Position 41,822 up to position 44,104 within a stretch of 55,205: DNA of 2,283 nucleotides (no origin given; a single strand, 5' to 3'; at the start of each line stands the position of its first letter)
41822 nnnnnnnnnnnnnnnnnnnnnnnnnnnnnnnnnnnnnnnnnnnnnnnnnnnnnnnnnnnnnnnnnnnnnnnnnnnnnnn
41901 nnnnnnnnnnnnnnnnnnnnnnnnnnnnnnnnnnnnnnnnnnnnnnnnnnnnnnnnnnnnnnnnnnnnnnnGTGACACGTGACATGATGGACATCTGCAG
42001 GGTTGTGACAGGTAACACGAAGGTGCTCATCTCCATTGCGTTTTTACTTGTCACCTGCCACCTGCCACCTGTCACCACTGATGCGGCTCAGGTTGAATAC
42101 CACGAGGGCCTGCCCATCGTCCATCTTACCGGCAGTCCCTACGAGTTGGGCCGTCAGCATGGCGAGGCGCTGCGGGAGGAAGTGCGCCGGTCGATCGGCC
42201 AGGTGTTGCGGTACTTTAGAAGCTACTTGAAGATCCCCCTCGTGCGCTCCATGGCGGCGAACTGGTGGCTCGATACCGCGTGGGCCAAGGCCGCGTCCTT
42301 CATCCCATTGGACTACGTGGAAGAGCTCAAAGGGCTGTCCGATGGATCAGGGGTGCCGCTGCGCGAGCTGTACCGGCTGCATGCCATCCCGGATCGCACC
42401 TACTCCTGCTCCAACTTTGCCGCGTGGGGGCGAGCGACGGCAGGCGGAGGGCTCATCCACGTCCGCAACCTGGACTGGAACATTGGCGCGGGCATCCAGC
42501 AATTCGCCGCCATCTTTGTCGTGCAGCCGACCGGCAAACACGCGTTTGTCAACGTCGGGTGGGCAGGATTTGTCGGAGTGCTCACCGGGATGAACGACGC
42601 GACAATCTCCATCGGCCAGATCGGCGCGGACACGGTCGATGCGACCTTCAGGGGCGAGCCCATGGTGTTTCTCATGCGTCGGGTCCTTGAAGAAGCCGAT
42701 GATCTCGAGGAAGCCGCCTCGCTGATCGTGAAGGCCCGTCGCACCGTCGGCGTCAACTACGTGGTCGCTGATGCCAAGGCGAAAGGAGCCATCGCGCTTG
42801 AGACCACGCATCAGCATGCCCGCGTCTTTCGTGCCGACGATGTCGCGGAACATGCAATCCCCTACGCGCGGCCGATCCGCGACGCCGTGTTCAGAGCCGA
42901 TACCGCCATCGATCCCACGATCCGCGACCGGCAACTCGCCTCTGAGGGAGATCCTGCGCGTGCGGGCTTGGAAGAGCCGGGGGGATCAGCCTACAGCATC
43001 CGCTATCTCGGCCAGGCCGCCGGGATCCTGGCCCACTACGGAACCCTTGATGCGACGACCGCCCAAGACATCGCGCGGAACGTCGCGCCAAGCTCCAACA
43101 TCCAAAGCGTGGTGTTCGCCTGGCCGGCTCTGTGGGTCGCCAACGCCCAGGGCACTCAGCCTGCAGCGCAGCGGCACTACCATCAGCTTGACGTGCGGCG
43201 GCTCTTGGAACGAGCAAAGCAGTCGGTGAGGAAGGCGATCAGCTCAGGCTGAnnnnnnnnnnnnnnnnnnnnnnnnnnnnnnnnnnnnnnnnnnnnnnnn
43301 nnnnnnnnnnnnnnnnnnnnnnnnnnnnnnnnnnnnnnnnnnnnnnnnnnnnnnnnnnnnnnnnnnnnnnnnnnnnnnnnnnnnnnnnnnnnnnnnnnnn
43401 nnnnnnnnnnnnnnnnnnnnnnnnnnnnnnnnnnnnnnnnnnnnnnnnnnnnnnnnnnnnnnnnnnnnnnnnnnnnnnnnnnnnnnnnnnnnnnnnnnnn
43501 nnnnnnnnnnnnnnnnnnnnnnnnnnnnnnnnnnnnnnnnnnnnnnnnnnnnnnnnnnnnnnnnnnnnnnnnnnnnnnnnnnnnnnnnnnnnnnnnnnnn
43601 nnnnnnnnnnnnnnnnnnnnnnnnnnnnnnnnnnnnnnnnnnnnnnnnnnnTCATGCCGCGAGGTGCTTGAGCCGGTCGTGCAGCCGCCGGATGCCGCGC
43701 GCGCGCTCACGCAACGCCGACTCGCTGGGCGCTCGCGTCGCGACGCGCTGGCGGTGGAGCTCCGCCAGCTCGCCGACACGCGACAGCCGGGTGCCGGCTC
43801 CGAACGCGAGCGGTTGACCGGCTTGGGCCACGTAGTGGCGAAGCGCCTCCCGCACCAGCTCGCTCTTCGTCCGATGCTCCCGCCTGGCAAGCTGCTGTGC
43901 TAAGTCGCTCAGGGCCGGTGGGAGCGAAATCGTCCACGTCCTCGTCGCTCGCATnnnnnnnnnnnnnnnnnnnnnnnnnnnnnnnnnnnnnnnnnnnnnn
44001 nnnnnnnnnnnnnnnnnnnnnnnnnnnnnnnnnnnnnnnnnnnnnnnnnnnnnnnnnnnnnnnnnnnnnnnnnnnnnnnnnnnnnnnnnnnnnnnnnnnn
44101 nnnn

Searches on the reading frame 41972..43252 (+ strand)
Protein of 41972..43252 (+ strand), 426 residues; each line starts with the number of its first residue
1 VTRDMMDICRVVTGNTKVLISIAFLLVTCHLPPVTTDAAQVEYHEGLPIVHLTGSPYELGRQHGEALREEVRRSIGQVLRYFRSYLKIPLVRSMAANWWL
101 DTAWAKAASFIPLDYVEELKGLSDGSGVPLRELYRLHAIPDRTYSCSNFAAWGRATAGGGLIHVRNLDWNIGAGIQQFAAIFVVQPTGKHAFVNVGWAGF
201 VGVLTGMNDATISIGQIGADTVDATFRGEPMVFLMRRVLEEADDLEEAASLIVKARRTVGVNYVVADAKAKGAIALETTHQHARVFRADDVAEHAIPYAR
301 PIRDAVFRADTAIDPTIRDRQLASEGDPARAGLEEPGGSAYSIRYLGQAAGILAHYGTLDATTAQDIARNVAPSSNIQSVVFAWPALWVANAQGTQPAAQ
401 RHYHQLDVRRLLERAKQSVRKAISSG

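Call 66: search_protein_families(library=pfam, proteins=[window:41972-43252:+], max_evalue=0.01)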
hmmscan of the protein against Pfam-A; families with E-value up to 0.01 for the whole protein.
window:41972-43252:+ (426 aa): 1 family
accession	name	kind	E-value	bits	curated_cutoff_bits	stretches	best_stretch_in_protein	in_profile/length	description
PF03417.21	AAT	-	9.3e-08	32.5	23.2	1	160-288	6-130/225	Acyl-coenzyme A:6-aminopenicillanic acid acyl-transferase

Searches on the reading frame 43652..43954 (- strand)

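Call 66: search_protein_families(library=pfam, proteins=[window:43652-43954:-], max_evalue=0.01)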
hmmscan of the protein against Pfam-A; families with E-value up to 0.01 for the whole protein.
window:43652-43954:- (100 aa): 3 families
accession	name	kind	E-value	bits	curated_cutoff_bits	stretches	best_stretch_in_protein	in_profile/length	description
PF01402.27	RHH_1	-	8.6e-08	32.3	20.5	1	8-44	3-39/39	Ribbon-helix-helix protein, copG family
PF09957.15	VapB_antitoxin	-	2.2e-05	24.7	23.4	1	19-47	15-41/47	Bacterial antitoxin of type II TA system, VapB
PF07704.17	PSK_trans_fac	-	0.0036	18.6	28.3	0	16-74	11-66/82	Rv0623-like transcription factor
